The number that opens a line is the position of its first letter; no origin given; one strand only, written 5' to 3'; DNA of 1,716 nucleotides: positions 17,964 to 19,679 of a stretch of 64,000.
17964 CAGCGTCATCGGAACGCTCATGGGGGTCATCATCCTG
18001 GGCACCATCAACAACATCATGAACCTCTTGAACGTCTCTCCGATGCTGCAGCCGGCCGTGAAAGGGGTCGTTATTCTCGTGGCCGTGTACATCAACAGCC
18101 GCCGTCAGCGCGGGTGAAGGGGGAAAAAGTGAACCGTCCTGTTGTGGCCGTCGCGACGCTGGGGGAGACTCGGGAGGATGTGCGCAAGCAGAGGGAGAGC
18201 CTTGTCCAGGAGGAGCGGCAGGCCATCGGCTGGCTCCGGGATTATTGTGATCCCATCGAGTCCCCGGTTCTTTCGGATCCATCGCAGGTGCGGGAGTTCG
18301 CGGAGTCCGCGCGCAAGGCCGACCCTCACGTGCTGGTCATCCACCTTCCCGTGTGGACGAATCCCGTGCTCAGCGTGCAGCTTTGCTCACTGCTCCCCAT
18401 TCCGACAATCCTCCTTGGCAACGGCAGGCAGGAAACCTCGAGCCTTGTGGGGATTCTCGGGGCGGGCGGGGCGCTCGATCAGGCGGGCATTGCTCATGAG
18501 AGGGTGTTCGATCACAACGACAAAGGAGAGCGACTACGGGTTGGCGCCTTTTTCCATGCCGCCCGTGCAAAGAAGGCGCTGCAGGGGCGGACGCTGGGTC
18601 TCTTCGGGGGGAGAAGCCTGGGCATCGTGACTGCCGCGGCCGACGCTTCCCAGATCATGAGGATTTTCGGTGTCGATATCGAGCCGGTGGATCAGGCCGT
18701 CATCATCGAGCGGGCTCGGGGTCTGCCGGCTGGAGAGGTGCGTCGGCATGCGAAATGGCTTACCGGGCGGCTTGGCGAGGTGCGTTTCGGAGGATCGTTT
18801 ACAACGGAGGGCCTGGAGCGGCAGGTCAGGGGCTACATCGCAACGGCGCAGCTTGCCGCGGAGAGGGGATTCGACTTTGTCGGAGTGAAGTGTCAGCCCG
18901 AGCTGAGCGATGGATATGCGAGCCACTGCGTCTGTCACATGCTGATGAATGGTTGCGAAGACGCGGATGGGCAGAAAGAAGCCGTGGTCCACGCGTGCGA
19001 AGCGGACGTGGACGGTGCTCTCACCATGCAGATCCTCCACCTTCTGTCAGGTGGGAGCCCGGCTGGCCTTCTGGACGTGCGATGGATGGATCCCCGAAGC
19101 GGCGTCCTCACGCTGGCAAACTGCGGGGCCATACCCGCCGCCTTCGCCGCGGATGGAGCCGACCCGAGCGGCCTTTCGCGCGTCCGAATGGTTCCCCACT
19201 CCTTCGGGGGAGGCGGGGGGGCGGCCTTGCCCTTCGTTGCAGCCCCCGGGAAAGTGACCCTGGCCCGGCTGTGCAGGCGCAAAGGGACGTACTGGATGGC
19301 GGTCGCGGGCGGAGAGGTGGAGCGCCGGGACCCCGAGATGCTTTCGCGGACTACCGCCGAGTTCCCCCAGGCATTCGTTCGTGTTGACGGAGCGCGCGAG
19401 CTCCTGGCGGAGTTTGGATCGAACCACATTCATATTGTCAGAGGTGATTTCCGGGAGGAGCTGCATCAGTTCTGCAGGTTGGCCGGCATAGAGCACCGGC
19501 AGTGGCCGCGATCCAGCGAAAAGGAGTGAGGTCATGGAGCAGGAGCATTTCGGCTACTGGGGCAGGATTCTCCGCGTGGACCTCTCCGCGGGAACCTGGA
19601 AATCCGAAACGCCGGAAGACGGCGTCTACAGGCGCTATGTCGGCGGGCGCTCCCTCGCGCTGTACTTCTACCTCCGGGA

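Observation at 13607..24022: Kinase-less sugar locus coupling an ABC importer to a FucI-family isomerase, a tungsten-type AOR, a MoaD-like protein and a transaldolase: candidate ferredoxin-linked catabolic route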

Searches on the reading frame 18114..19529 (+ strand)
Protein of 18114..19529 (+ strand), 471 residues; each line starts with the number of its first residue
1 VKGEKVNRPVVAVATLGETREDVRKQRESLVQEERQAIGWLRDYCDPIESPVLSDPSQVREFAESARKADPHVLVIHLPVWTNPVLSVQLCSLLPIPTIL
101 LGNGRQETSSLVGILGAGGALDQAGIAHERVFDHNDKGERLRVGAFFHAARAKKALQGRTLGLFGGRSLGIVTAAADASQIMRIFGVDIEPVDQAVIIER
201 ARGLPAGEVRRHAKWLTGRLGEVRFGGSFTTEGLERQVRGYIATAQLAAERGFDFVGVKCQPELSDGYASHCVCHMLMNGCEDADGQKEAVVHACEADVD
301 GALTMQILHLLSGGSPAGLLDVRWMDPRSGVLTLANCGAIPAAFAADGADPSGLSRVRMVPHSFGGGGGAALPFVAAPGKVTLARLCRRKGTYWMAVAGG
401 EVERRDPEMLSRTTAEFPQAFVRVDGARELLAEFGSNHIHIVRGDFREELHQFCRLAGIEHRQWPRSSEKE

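Call 3: search_protein_families(library=pfam, proteins=[window:18114-19529:+], max_evalue=0.01)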
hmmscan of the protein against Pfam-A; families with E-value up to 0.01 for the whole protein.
window:18114-19529:+ (471 aa): 3 families
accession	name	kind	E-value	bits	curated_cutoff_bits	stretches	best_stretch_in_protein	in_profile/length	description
PF02952.23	Fucose_iso_C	-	1.5e-17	64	29.3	1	334-460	1-138/143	L-fucose isomerase, C-terminal domain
PF07882.17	Fucose_iso_N2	-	0.0026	17.8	22.3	0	257-312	124-179/180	L-fucose isomerase, second N-terminal domain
PF07881.17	Fucose_iso_N1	-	0.0068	16.7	28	0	53-137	57-141/169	L-fucose isomerase, first N-terminal domain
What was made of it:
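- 18114..19529 (+): FucI/AraA-fold aldose-ketose isomerase of an uncharacterised subfamily. Proposed to make the ketose that the TAL-like enzyme cleaves. Fucose_iso_C, 64 bits (call 3).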

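Call 4: search_protein_families(library=ncbifam, proteins=[window:18114-19529:+], max_evalue=0.01)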
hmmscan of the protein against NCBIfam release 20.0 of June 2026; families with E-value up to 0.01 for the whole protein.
window:18114-19529:+ (471 aa): 2 families
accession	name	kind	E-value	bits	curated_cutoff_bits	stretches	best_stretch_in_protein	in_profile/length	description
NF048012.1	SlpQosIsomSftI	equivalog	5.1e-17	61.7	700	1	103-461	100-440/443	sulfoquinovose isomerase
NF008220.0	PRK10991.1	equivalog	0.0094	14.5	775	0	257-315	298-356/591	L-fucose isomerase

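Call 22: find_homologous_proteins(query=window:18114-19529:+)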
Query window:18114-19529:+ (471 aa): 490 proteins with E <= 0.001 among 8000 candidates; the best 120 are listed.
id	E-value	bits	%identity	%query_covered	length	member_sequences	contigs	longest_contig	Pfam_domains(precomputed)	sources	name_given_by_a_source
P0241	0.0e+0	1068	100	100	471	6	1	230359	PF02952.24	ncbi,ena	-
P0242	7.3e-249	844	80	99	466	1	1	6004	PF02952.24,PF07881.18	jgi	jgi:L-fucose/D-arabinose isomerase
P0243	6.2e-246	835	78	100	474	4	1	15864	PF02952.24,PF07881.18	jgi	jgi:L-fucose isomerase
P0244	5.6e-245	832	78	99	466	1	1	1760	PF02952.24,PF07881.18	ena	-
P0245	6.8e-244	828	78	99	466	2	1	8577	PF02952.24,PF07881.18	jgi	jgi:L-fucose/D-arabinose isomerase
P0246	7.1e-239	811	76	99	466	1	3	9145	PF02952.24,PF07881.18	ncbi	ncbi:MAG: L-fucose/L-arabinose isomerase family protein [Spirochaetia bacterium]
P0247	2.1e-235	800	77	98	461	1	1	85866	PF02952.24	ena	-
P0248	6.1e-230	782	77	95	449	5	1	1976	PF02952.24,PF07881.18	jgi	jgi:L-fucose isomerase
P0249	2.5e-184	632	63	97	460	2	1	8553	PF02952.24,PF07881.18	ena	-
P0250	3.0e-182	625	62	97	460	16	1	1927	PF02952.24,PF07881.18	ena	-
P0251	1.5e-180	619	61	98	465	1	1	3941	PF02952.24,PF07881.18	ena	-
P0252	1.4e-179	616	61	99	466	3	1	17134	PF02952.24,PF07882.18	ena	-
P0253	2.7e-178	612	58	97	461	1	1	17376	PF02952.24,PF07881.18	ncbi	-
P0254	7.4e-176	604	60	97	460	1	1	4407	PF02952.24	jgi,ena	-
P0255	6.0e-174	597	60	97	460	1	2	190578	PF02952.24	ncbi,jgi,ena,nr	ncbi:MAG TPA: hypothetical protein VFG53_10660 [Anaeromyxobacter sp.]|nr:hypothetical protein [Anaer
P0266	4.1e-167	575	59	97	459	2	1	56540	PF02952.24,PF07881.18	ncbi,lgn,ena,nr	ncbi:MAG TPA: hypothetical protein VD969_10765 [Symbiobacteriaceae bacterium]|nr:hypothetical protei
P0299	2.0e-158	546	55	97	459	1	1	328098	PF02952.24,PF07881.18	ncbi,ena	-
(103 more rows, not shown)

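Call 25: find_related_loci(query=A1, collection=genome_contigs, flank=10000)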
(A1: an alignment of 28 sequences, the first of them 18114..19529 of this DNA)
Query A1 (471 aa) in genome_contigs; peptide patterns used: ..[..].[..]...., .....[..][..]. (x = any residue, [..] = any of these).
154 stretches matched a pattern; 122 encode a relative of the query (tblastn E <= 1e-3); the best 80 are kept; 80 distinct loci.
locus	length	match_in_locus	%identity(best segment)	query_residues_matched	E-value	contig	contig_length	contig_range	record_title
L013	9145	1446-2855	76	2-471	0e+0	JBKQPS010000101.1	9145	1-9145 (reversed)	MAG: Spirochaetia bacterium isolate MGr1A1B1C__bin_146 MGr1A1B1C_000000096704, whole genome shotgun sequence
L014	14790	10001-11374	58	7-464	0e+0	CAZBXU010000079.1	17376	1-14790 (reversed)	MAG TPA_asm: uncultured Spirochaetaceae bacterium isolate SRP214966_co5_300 genome assembly, contig: NODE_2731_length_17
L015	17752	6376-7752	62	6-464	3e-175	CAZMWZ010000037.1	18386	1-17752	MAG TPA_asm: uncultured Spirochaetaceae bacterium isolate ERP119294_co4_432 genome assembly, contig: NODE_2772_length_18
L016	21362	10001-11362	55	11-464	2e-165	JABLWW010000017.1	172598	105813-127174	MAG: Anaerolineae bacterium isolate Ch10 contig17, whole genome shotgun sequence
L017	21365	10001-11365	60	7-462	8e-165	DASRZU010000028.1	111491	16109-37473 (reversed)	MAG TPA_asm: Anaeromyxobacter sp. isolate SMAG_U14941 k141_118566, whole genome shotgun sequence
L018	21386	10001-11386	59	8-467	5e-161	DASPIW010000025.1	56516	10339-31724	MAG TPA_asm: Symbiobacteriaceae bacterium isolate SMAG_U11993 k141_269551, whole genome shotgun sequence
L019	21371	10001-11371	55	8-464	4e-155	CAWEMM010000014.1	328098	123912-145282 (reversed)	MAG: uncultured Chloroflexia bacterium isolate MFD02979.bin.2.155 genome assembly, contig: contig_86801, whole genome sh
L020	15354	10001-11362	56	11-464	5e-154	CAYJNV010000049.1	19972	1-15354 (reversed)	MAG TPA_asm: uncultured Caldilineaceae bacterium isolate ERP124720_co1_198 genome assembly, contig: NODE_3466_length_199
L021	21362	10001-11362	53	11-464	5e-154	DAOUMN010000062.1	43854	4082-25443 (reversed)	MAG TPA_asm: Bellilinea sp. isolate W58_124 k99_44554, whole genome shotgun sequence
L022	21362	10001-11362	52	11-464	3e-153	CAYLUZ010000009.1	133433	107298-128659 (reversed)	MAG TPA_asm: uncultured Leptolinea sp. isolate SRP302447_co2_431 genome assembly, contig: NODE_426_length_133433_cov_26.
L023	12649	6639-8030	48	1-464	6e-153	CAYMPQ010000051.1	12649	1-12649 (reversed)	MAG TPA_asm: uncultured Actinomycetota bacterium isolate SRP178699_co2_401 genome assembly, contig: NODE_4505_length_126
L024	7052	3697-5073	54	6-464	4e-152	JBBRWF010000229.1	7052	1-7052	MAG: Anaerolineales bacterium isolate La4_concoct.061 La4_concoct.061_K_220292_L_7052_cov_8.0000, whole genome shotgun s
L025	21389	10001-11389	49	7-468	3e-149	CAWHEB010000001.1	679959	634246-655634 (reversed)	MAG: uncultured Chloroflexia bacterium isolate MFD00905.bin.1.63 genome assembly, contig: contig_31022, whole genome sho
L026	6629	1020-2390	53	8-464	7e-149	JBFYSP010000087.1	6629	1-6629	MAG: Anaerolineae bacterium isolate PPR_0243 PPR_0243_bin.14.fa_k121_3657223, whole genome shotgun sequence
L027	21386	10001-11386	53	2-464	1e-148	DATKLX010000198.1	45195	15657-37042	MAG TPA_asm: Anaerolineaceae bacterium isolate SMAG_U14696 k141_1488701, whole genome shotgun sequence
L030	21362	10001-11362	48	11-464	2e-145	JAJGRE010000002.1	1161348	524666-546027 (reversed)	Calditrichales bacterium MX18-03 contig2_1161348bp, whole genome shotgun sequence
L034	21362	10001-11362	54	11-464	2e-138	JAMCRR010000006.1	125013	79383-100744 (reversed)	MAG: Chloroflexota bacterium isolate FK_Sedi_A_Bin.25 NODE_148_length_125013_cov_2.99338, whole genome shotgun sequence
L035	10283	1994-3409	57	6-464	9e-171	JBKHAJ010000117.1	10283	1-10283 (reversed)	MAG: Spirochaetia bacterium isolate D1M01_14 NODE_10398_length_10283_cov_5.138248, whole genome shotgun sequence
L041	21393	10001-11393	50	2-464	1e-109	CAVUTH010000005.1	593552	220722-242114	MAG: uncultured Chloroflexia bacterium isolate MFD03899.bin.2.126 genome assembly, contig: contig_26323, whole genome sh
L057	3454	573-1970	40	6-459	2e-89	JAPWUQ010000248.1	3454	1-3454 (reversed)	MAG: Anaerolineae bacterium isolate RSWS7 scaffold_6982_c1, whole genome shotgun sequence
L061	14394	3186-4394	44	63-459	4e-87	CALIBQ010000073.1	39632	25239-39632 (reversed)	MAG: uncultured Anaerolineae bacterium isolate S1_Bin_MAXBIN__192_1 genome assembly, contig: c_000002143603, whole genom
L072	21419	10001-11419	39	1-459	6e-82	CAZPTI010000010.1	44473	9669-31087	MAG TPA_asm: uncultured Anaerolineales bacterium isolate SRP278314_co2_92 genome assembly, contig: NODE_1211_length_4447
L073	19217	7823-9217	38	9-459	3e-83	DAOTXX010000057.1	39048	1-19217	MAG TPA_asm: Thermoflexales bacterium isolate H21_290 k133_3231467, whole genome shotgun sequence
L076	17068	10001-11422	36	1-460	7e-80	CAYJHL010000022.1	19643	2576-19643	MAG TPA_asm: uncultured Treponemataceae bacterium isolate ERP123703_co3_105 genome assembly, contig: NODE_3258_length_19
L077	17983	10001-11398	36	7-460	3e-79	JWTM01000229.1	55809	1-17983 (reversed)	Candidatus Marispirochaeta associata strain JC231 contig228, whole genome shotgun sequence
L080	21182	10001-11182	42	74-459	3e-78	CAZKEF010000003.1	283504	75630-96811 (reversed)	MAG TPA_asm: uncultured Anaerolineales bacterium isolate binchicken_co22_195 genome assembly, contig: NODE_14_length_283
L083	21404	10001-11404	35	5-460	3e-78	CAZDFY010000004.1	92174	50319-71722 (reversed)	MAG TPA_asm: uncultured Sediminispirochaeta sp. isolate binchicken_co218_94 genome assembly, contig: NODE_79_length_9217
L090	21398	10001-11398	33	8-461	4e-75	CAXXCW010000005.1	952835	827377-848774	MAG: uncultured Sphaerochaeta sp. isolate 12eae6fc-2e1c-4f9a-baf8-f1695dc07ac7 genome assembly, contig: contig_5, whole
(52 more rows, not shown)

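Call 30: search_solved_structures(query=window:18114-19529:+, max_evalue=0.01, show_alignments=2)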
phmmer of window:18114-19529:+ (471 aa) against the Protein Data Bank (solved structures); distinct sequences matched with E-value up to 0.01: 0.
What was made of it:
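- Tried and rejected: No hit (call 30).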

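Call 32: search_protein_families(library=pfam, proteins=[L016:4085-5152:+, L027:14803-16323:+, L017:11657-13138:+, L018:11470-12486:+, L018:12509-13453:+, L018:13531-14313:+, L018:14458-15441:+, L019:13478-14476:+, L019:15014-15946:+, L019:8587-9249:+], max_evalue=0.001)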
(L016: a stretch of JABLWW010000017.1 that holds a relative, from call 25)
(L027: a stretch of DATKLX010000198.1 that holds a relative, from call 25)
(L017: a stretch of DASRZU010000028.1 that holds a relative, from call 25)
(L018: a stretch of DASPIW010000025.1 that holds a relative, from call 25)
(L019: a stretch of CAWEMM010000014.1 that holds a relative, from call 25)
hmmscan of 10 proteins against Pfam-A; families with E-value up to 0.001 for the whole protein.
L016:4085-5152:+ (355 aa): 1 family
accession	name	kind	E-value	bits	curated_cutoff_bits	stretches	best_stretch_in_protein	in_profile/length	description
PF14486.12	DUF4432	-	1.6e-23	83.4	32.5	1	20-334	2-300/304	Domain of unknown function (DUF4432)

L027:14803-16323:+ (506 aa): 1 family
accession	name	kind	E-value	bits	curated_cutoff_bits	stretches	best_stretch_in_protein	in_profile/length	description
PF00171.27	Aldedh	-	6.4e-139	463.9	23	1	15-481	1-461/461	Aldehyde dehydrogenase family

L017:11657-13138:+ (493 aa): 1 family
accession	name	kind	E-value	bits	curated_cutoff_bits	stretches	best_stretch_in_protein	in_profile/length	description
PF00171.27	Aldedh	-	1.1e-157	525.7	23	1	13-481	1-460/461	Aldehyde dehydrogenase family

L018:11470-12486:+ (338 aa): 1 family
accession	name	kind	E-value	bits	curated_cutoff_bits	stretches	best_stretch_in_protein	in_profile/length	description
PF22649.2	Cgl0159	-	1.1e-77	261.2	27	1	46-307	1-250/251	Cgl0159-like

L018:12509-13453:+ (314 aa): 1 family
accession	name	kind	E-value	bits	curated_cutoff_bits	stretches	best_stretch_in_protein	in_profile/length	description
PF00294.29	PfkB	-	7.3e-60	203.3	25.8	1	3-301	3-301/302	pfkB family carbohydrate kinase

L018:13531-14313:+ (260 aa): 8 families
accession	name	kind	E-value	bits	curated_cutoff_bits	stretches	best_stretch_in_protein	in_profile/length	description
PF01614.24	IclR_C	-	1.4e-48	165.2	24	1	83-254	3-174/174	Bacterial transcriptional regulator IclR C-terminal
PF09339.16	HTH_IclR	-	3e-17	62.6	22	1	14-65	1-52/52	IclR helix-turn-helix domain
PF01978.25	TrmB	-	3.2e-06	27.4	25.6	1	30-66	21-57/68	Sugar-specific transcriptional regulator TrmB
PF12802.13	MarR_2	-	3.4e-05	24.4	27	1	21-61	10-50/61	MarR family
PF22798.2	DUF5817_CT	-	0.00014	22.1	29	1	28-69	12-53/54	DUF5817, C-terminal domain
PF01418.23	HTH_6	-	0.00018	21.9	28.3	1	19-60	22-63/77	Helix-turn-helix domain, rpiR family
PF12840.13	HTH_20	-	0.00039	20.8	27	0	19-62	7-49/51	Helix-turn-helix domain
PF13384.12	HTH_23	-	0.00059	20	24.6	0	32-59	18-45/50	Homeodomain-like domain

L018:14458-15441:+ (327 aa): 2 families
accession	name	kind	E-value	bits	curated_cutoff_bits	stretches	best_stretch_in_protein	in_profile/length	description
PF12706.13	Lactamase_B_2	-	2.3e-20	73.5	27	1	55-256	4-200/200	Beta-lactamase superfamily domain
PF13483.12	Lactamase_B_3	-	4.8e-12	46.6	24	1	41-255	6-160/160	Beta-lactamase superfamily domain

L019:13478-14476:+ (332 aa): 3 families
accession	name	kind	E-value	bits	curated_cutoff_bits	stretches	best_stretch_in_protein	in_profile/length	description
PF01795.25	Methyltransf_5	-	8e-101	338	27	1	2-323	3-308/309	MraW methylase family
PF13847.12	Methyltransf_31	-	0.00017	21.8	27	1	37-103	13-81/145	Methyltransferase domain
PF13649.12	Methyltransf_25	-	0.00025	22.1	27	1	34-107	5-70/97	Methyltransferase domain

L019:15014-15946:+ (310 aa): 1 family
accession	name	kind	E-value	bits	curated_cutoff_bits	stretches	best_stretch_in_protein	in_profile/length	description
PF03717.20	PBP_dimer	-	3.2e-09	37.9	24.4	1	98-228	4-159/180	Penicillin-binding Protein dimerisation domain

L019:8587-9249:+ (220 aa): 0 families

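Call 34: search_protein_families(library=ncbifam, proteins=[L016:4085-5152:+, L027:14803-16323:+, L017:11657-13138:+, L018:11470-12486:+, L018:12509-13453:+, L018:9962-11377:+], max_evalue=0.00001)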
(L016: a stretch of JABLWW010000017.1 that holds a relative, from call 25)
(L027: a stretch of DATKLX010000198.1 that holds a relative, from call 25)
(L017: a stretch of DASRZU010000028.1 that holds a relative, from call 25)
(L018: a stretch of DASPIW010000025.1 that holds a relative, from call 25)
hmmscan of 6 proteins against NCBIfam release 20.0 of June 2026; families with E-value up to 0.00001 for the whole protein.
L016:4085-5152:+ (355 aa): 0 families

L027:14803-16323:+ (506 aa): 40 families (the best 25 are shown)
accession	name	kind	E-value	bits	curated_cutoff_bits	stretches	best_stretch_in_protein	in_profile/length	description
TIGR01722.1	MMSDH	subfamily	2.8e-166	553.9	448.5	1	8-485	2-477/477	CoA-acylating methylmalonate-semialdehyde dehydrogenase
NF052305.1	DioxValDhHalo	equivalog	2.2e-96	323.7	750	1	8-484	6-482/483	2,5-dioxovalerate dehydrogenase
TIGR01804.1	BADH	equivalog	6.3e-90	301.9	668.6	1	10-477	1-465/467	betaine-aldehyde dehydrogenase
NF042993.1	AlphKGSA_gudD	equivalog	3.5e-89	299.8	770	1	8-483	5-480/481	alpha-ketoglutaric semialdehyde dehydrogenase GucD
TIGR02299.1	HpaE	equivalog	2.6e-86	290.2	638.35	1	8-483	2-476/488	5-carboxymethyl-2-hydroxymuconate semialdehyde dehydrogenase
NF010000.0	PRK13473.1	subfamily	5.8e-86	289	615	1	8-479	4-468/475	aminobutyraldehyde dehydrogenase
NF009725.0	PRK13252.1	equivalog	8.5e-83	278.4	593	1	2-482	2-478/488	betaine-aldehyde dehydrogenase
NF045735.1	PaDhStyDPseudo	equivalog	2e-82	277.4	850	1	8-482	4-480/483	phenylacetaldehyde dehydrogenase StyD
NF002852.0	PRK03137.1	subfamily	2.1e-81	274.3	648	1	22-485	50-514/514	L-glutamate gamma-semialdehyde dehydrogenase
NF045736.1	PaDhStyDRhodo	equivalog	8e-76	255.5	800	1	9-482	5-476/479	phenylacetaldehyde dehydrogenase StyD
TIGR01780.1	SSADH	subfamily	9.7e-75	252.1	646.35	1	26-479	1-448/448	succinate-semialdehyde dehydrogenase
TIGR01237.1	D1pyr5carbox2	equivalog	5e-73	246.6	659.65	1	12-485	38-511/511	L-glutamate gamma-semialdehyde dehydrogenase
NF006916.0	PRK09407.1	equivalog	7.3e-73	245.9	521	1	18-486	30-496/526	succinic semialdehyde dehydrogenase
NF040792.1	glyc_ald_dh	equivalog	2e-71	241.4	760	1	8-426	2-419/488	D-glyceraldehyde dehydrogenase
NF006992.0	PRK09457.1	subfamily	2.2e-69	234.4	514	1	9-456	3-445/487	succinylglutamate-semialdehyde dehydrogenase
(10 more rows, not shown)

L017:11657-13138:+ (493 aa): 43 families (the best 25 are shown)
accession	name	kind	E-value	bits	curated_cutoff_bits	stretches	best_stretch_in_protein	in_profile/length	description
TIGR01804.1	BADH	equivalog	3.2e-133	444.6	668.6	1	8-480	1-467/467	betaine-aldehyde dehydrogenase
NF009725.0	PRK13252.1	equivalog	1.3e-130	436.1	593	1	2-487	4-482/488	betaine-aldehyde dehydrogenase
NF010000.0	PRK13473.1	subfamily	2.4e-123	412.2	615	1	5-481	3-469/475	aminobutyraldehyde dehydrogenase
TIGR02299.1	HpaE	equivalog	2.1e-120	402.6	638.35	1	6-481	2-473/488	5-carboxymethyl-2-hydroxymuconate semialdehyde dehydrogenase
NF045736.1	PaDhStyDRhodo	equivalog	8.9e-120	400.4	800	1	6-474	4-467/479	phenylacetaldehyde dehydrogenase StyD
NF007352.0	PRK09847.1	equivalog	3.8e-110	368.7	850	1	6-481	21-488/495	aldehyde dehydrogenase PuuC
NF045735.1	PaDhStyDPseudo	equivalog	2.5e-109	366.1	850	1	6-482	4-479/483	phenylacetaldehyde dehydrogenase StyD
TIGR01780.1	SSADH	subfamily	1.4e-108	363.7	646.35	1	26-480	3-448/448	succinate-semialdehyde dehydrogenase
TIGR03216.1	OH_muco_semi_DH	equivalog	6.6e-108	361.4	693.25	1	6-480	2-475/481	2-hydroxymuconic semialdehyde dehydrogenase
NF050026.1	AcaldDHExaC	equivalog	1.2e-106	357.3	900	1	3-481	14-490/503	acetaldehyde dehydrogenase ExaC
NF006916.0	PRK09407.1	equivalog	7.7e-105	351.4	521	1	14-480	28-488/526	succinic semialdehyde dehydrogenase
NF040792.1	glyc_ald_dh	equivalog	9.5e-102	341.4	760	1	6-481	2-470/488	D-glyceraldehyde dehydrogenase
NF007497.0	PRK10090.1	equivalog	1.1e-101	340.9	500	1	2-480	4-473/480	aldehyde dehydrogenase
NF008415.0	PRK11241.1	equivalog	2.4e-101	339.8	828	1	5-480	11-476/482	NADP-dependent succinate-semialdehyde dehydrogenase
NF042993.1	AlphKGSA_gudD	equivalog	3.2e-101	339.5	770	1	3-479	2-475/481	alpha-ketoglutaric semialdehyde dehydrogenase GucD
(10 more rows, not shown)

L018:11470-12486:+ (338 aa): 1 family
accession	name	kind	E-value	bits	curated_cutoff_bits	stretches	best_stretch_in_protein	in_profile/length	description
NF005556.0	PRK07226.1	subfamily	8.1e-06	25.4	241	0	244-324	188-263/267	2-amino-3,7-dideoxy-D-threo-hept-6-ulosonate synthase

L018:12509-13453:+ (314 aa): 23 families
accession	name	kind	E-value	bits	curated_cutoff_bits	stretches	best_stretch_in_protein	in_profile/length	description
TIGR04382.1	myo_inos_iolC_N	equivalog_domain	1.5e-107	359.5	300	1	2-308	2-308/309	5-dehydro-2-deoxygluconokinase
NF047869.1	myo_kin_aldol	exception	4.8e-68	229.9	600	1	3-311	8-333/586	bifunctional 5-dehydro-2-deoxygluconokinase/5-dehydro-2-deoxyphosphogluconate aldolase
NF040938.1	KDG_KDGal_kin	equivalog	4e-49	167.4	400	1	4-310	1-304/305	bifunctional 2-dehydro-3-deoxygluconokinase/2-dehydro-3-deoxygalactonokinase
NF049991.1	TagKinase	equivalog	1.7e-39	135.5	420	1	5-311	11-317/321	tagatose kinase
NF006957.1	PRK09434.1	equivalog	4e-36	125.1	450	1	6-303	6-300/302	fructokinase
TIGR02152.1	D_ribokin_bact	equivalog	3.3e-34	118.6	299.65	1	25-306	26-297/298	ribokinase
NF053626.1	RibKinHalex1628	equivalog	2e-26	93.2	330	1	25-310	29-292/293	ATP-dependent ribose-1-phosphate kinase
NF041332.1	KDG_KDGal_kin_Halo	equivalog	2e-25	89.9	440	1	1-311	1-312/320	bifunctional 2-dehydro-3-deoxygluconokinase/2-dehydro-3-deoxygalactonokinase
NF041633.1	trifunc_aldol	exception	2.1e-25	89.2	700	2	3-198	243-438/580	KHG/KDPG aldolase/sugar kinase fusion protein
NF008353.0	PRK11142.1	equivalog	3.9e-25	89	341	1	28-311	33-305/307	ribokinase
NF052444.1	DhDoxglucKinKdgK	equivalog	4.8e-23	82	400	1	28-290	19-290/303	2-dehydro-3-deoxygluconokinase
TIGR03168.1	1-PFK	subfamily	1.1e-21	77.1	216.4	1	207-309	200-299/305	hexose kinase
TIGR03828.1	pfkB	equivalog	2.2e-20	72.9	292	1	207-308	200-298/305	1-phosphofructokinase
TIGR02198.1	rfaE_dom_I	equivalog_domain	7.8e-20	71.2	345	2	215-297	221-304/315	D-glycero-beta-D-manno-heptose-7-phosphate kinase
NF041134.1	R1P_kin_Thcocales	equivalog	2.1e-18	66.7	500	2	32-106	35-107/291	ADP-dependent ribose-1-phosphate kinase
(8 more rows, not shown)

L018:9962-11377:+ (471 aa): 3 families
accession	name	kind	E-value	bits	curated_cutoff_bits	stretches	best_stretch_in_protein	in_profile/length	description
NF048012.1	SlpQosIsomSftI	equivalog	3e-17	62.5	700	1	125-466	116-439/443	sulfoquinovose isomerase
NF008220.0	PRK10991.1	equivalog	4.7e-10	38.6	775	0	143-224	153-236/591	L-fucose isomerase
TIGR01089.1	fucI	equivalog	2e-08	33.1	850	0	144-331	151-362/587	L-fucose isomerase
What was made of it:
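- The kinase of the variant locus is IolC-type (call 34).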
